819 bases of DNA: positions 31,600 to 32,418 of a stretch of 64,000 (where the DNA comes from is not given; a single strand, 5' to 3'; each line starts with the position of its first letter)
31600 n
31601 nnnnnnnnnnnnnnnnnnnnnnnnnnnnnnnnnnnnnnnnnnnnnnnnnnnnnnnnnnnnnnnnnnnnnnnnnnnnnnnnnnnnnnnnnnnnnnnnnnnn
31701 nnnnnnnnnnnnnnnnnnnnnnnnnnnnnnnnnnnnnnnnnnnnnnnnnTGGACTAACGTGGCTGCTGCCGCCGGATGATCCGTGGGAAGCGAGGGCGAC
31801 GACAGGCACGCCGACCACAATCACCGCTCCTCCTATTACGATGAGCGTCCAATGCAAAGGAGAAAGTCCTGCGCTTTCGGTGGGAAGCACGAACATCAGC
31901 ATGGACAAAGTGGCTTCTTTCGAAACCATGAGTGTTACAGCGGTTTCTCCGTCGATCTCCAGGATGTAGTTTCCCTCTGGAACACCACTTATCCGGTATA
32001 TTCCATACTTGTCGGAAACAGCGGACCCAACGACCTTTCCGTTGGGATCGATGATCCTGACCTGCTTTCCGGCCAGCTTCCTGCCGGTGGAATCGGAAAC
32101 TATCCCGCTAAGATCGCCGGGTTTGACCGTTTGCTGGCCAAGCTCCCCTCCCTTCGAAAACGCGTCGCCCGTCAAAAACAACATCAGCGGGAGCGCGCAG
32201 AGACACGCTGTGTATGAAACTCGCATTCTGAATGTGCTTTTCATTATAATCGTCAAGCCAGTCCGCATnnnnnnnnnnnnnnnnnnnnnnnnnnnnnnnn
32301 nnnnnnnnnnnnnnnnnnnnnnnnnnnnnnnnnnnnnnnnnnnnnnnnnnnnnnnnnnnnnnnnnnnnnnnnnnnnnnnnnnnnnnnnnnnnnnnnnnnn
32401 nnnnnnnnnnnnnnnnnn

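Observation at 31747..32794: Tandem paralogous small secreted proteins sharing a conserved C-terminal SPL(H/Q)WTLI-G-rich-TM-Gly/Ser tail — possible novel anchoring or sorting signal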

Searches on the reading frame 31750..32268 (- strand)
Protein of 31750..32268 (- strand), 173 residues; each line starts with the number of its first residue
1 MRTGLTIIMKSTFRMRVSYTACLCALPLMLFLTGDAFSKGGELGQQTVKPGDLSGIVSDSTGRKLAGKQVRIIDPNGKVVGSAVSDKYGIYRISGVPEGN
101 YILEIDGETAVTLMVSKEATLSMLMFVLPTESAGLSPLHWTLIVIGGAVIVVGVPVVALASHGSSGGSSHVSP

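Call 4: search_protein_families(library=pfam, proteins=[window:31750-32268:-], max_evalue=1)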
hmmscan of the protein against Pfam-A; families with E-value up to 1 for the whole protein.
window:31750-32268:- (173 aa): 7 families
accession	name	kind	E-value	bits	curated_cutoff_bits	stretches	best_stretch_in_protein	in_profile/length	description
PF13620.12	CarboxypepD_reg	-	1.2e-09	38.8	32.3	1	53-107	2-56/82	Carboxypeptidase regulatory-like domain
PF17802.7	SpaA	-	0.00011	22.7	23.1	1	59-104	9-57/91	Prealbumin-like fold domain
PF11974.14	bMG3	-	0.00028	21.2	34.9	1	61-126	24-85/103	Bacterial alpha-2-macroglobulin MG3 domain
PF17210.9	SdrD_B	-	0.00037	21.1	29.7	1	58-112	17-71/112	SdrD B-like domain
PF13715.12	CarbopepD_reg_2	-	0.011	16.2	32.2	1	54-106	2-51/88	CarboxypepD_reg-like domain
PF17936.7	Big_6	-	0.017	15.8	27.6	1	61-94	18-51/83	Bacterial Ig domain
PF18962.6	Por_Secre_tail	-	0.018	15.7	27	1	67-110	21-67/75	Secretion system C-terminal sorting domain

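Call 5: search_protein_families(library=ncbifam, proteins=[window:31750-32268:-], max_evalue=1)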
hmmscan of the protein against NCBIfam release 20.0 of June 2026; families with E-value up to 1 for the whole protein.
window:31750-32268:- (173 aa): 4 families
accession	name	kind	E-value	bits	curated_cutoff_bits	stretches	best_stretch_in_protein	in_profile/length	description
TIGR04183.1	Por_Secre_tail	domain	0.0047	16.9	23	1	65-109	18-62/72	T9SS type A sorting domain-containing protein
NF012181.0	MSCRAMM_SdrD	exception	0.017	12.5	2500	1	58-110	809-861/1379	MSCRAMM family adhesin SdrD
NF058648.1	ECF_sub_HI1622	equivalog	0.042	13.8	100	1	53-107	27-82/180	NikL family nickel/cobalt ECF transporter subunit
NF000535.3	MSCRAMM_SdrC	exception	0.17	9.9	1700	1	59-108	514-563/963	MSCRAMM family adhesin SdrC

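Call 8: find_homologous_proteins(query=window:31750-32268:-)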
Query window:31750-32268:- (173 aa): 1 proteins with E <= 0.001 among 211 candidates.
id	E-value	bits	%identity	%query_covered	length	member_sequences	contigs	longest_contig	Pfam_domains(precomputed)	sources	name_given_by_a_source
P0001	7.1e-102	356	99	98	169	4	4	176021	PF13620.13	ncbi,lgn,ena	-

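Call 10: find_encoding_contigs(protein=P0001, flank=10000, max_places=6)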
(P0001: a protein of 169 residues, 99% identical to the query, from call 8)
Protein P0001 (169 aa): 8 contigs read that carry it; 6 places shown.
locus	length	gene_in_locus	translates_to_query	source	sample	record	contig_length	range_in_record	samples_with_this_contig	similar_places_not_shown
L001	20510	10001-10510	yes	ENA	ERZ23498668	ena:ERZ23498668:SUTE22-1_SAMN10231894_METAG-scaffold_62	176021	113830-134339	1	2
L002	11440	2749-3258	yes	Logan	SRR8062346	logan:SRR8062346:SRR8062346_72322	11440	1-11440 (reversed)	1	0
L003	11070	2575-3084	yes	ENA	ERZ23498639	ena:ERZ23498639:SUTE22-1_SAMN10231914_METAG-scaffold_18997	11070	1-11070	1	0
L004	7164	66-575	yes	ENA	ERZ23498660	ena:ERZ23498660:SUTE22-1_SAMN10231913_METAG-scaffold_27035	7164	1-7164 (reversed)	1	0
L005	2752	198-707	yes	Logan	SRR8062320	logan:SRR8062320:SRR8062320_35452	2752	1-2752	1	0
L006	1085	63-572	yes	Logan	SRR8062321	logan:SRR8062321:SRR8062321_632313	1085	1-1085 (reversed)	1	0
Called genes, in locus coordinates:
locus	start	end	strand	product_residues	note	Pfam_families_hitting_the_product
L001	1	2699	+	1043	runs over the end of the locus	-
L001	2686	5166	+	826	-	-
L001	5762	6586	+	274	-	PF00923:TAL_FSA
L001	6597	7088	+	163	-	PF00472:RF-1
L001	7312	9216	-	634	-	PF10509:GalKase_gal_bdg, PF08544:GHMP_kinases_C (faint)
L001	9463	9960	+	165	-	PF13620:CarboxypepD_reg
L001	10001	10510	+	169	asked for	PF13620:CarboxypepD_reg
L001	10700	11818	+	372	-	PF02563:Poly_export, PF10531:SLBB (faint), PF22461:SLBB_2 (weak)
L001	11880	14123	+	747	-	PF02706:Wzz (faint), PF13807:GNVR (weak), PF01656:CbiA (weak), PF10609:ParA (weak), PF13614:AAA_31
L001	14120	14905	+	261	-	PF19567:CpsB_CapC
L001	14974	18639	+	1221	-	PF04932:Wzy_C, PF07719:TPR_2 (faint), PF13428:TPR_14 (faint)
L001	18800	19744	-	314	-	PF00535:Glycos_transf_2, PF10111:Glyco_tranf_2_2 (weak), PF13641:Glyco_tranf_2_3, PF13632:Glyco_trans_2_3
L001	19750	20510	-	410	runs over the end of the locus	PF13439:Glyco_transf_4, PF13579:Glyco_trans_4_4, PF20706:GT4-conflict (weak), PF00534:Glycos_transf_1, PF13692:Glyco_trans_1_4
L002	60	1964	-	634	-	PF10509:GalKase_gal_bdg, PF08544:GHMP_kinases_C (faint)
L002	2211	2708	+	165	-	PF13620:CarboxypepD_reg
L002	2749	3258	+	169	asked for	PF13620:CarboxypepD_reg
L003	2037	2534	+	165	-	PF13620:CarboxypepD_reg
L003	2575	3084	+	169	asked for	PF13620:CarboxypepD_reg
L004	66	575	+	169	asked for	PF13620:CarboxypepD_reg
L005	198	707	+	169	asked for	PF13620:CarboxypepD_reg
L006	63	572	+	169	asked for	PF13620:CarboxypepD_reg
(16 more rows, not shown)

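Call 23: find_homologous_proteins(query=A3)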
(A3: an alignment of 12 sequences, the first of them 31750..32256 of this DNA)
Query A3 (12 sequences) (169 aa, profile of the alignment): 9 proteins with E <= 0.001 among 8000 candidates.
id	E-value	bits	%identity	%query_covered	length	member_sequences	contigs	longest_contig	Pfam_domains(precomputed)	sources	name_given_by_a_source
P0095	6.8e-60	219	38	89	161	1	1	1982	PF13620.13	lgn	-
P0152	4.5e-59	216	47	77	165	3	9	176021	PF13620.13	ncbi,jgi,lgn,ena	-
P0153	4.6e-59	216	36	88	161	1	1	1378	PF13620.13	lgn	-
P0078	1.4e-58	215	45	76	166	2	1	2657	PF17802.8,PF13620.13,PF17210.10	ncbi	-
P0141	6.1e-57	209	39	82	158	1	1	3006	PF11974.15,PF17802.8,PF13620.13,PF17210.10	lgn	-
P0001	4.7e-56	207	100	100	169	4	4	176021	PF13620.13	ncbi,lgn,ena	-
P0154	3.3e-52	194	42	83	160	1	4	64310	PF13620.13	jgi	-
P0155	1.4e-51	192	47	78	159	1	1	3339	PF17802.8,PF13620.13,PF17210.10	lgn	-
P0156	7.9e-50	186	44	96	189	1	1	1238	PF17802.8,PF13620.13,PF17210.10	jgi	jgi:hypothetical protein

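Call 24: find_encoding_contigs(protein=P0154, flank=10000, max_places=4)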
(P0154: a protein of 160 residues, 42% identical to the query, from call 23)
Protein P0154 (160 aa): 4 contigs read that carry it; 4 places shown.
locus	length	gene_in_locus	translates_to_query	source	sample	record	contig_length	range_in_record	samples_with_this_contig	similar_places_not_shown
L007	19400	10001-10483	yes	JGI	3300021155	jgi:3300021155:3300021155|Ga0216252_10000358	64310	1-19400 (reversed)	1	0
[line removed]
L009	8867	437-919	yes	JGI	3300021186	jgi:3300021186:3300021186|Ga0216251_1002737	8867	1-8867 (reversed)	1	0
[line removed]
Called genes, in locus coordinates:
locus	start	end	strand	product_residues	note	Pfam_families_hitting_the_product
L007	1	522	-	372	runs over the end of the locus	-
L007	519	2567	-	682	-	-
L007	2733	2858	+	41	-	-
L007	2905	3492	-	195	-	-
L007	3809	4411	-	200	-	-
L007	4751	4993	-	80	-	-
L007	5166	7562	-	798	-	-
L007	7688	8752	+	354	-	PF13477:Glyco_trans_4_2, PF13439:Glyco_transf_4, PF13579:Glyco_trans_4_4, PF20706:GT4-conflict, PF00534:Glycos_transf_1, PF13692:Glyco_trans_1_4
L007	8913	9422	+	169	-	-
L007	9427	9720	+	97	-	PF01987:AIM24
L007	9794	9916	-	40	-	-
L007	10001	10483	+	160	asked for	PF13620:CarboxypepD_reg (weak)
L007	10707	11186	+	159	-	PF11974:bMG3 (weak), PF13620:CarboxypepD_reg, PF17210:SdrD_B (weak), PF17802:SpaA (weak), PF13715:CarbopepD_reg_2 (weak)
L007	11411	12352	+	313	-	PF00535:Glycos_transf_2, PF13641:Glyco_tranf_2_3, PF13632:Glyco_trans_2_3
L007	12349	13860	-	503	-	PF02310:B12-binding, PF04055:Radical_SAM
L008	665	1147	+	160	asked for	PF13620:CarboxypepD_reg (weak)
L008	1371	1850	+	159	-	PF11974:bMG3 (weak), PF13620:CarboxypepD_reg, PF17210:SdrD_B (weak), PF17802:SpaA (weak), PF13715:CarbopepD_reg_2 (weak)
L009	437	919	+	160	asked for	PF13620:CarboxypepD_reg (weak)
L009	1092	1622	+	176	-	PF11974:bMG3 (weak), PF13620:CarboxypepD_reg, PF13715:CarbopepD_reg_2 (weak), PF17210:SdrD_B (weak), PF17802:SpaA (weak)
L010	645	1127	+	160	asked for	PF13620:CarboxypepD_reg (weak)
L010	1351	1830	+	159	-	PF11974:bMG3 (weak), PF13620:CarboxypepD_reg, PF17210:SdrD_B (weak), PF17802:SpaA (weak), PF13715:CarbopepD_reg_2 (weak)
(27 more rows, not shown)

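Call 43: list_cluster_members(proteins=[P0001, P0152, P0078, L001:5762-6583:+, L001:10700-11815:+, L001:11880-14120:+, L001:14120-14902:+, L001:6597-7085:+])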
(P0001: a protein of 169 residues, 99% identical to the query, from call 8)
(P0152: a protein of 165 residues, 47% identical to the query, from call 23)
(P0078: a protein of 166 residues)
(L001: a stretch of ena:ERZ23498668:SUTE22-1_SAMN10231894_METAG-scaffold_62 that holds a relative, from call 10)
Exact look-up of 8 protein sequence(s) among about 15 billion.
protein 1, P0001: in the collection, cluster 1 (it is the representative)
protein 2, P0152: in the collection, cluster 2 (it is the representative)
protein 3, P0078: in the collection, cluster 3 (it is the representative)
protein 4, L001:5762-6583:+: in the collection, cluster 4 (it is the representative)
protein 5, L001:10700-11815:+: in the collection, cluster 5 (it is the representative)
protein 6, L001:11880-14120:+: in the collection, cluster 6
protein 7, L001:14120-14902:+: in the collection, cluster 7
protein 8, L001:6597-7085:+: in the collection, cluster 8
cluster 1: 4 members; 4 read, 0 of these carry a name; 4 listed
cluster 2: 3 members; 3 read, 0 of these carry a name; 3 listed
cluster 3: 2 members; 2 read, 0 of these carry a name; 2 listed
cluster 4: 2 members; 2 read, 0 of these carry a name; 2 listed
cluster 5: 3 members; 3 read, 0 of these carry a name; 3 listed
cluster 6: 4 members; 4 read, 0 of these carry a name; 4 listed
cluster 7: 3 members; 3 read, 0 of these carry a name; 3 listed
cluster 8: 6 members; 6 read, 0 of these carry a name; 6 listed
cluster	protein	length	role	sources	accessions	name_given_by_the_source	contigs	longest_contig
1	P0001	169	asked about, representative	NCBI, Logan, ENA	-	-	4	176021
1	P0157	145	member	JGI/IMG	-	-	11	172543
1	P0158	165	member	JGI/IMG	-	-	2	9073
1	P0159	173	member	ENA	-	-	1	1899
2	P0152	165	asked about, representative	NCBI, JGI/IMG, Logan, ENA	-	-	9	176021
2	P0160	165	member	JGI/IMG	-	-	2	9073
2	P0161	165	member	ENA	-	-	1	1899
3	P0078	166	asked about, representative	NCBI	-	-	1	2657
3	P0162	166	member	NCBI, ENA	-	-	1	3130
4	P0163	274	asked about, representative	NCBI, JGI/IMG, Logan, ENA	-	-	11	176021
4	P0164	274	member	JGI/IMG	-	-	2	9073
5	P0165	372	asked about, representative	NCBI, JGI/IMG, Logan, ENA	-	-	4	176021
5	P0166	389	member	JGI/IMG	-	-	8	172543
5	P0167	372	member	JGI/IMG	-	-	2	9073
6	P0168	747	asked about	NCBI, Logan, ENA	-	-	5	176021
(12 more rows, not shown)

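Call 58: predict_structure(alignment_id=A6)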
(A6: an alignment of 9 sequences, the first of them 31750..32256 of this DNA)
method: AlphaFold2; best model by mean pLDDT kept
length: 169 residues; sequences in the alignment: 9
mean_pLDDT: 67.3   pTM: 0.56
mean pLDDT of the five models: 67.3, 67.0, 66.8, 66.7, 64.9
residues with pLDDT >= 90: 47; 70-90: 38; 50-70: 24; < 50: 60
segments of 3 or more residues with pLDDT < 50: 1-10, 30-37, 128-169
pLDDT, mean of each block of 10 residues (from residue 1): 43 55 55 48 88 85 94 95 94 94 87 83 65 45 42 31 35
secondary structure, 60 per line:
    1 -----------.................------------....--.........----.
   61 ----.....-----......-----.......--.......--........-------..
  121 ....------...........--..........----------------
elements in order: H12-28 E41-44 E47-55 E65-69 E75-80 E86-92 E95-101 E104-111 E119-124 E131-141 E144-153
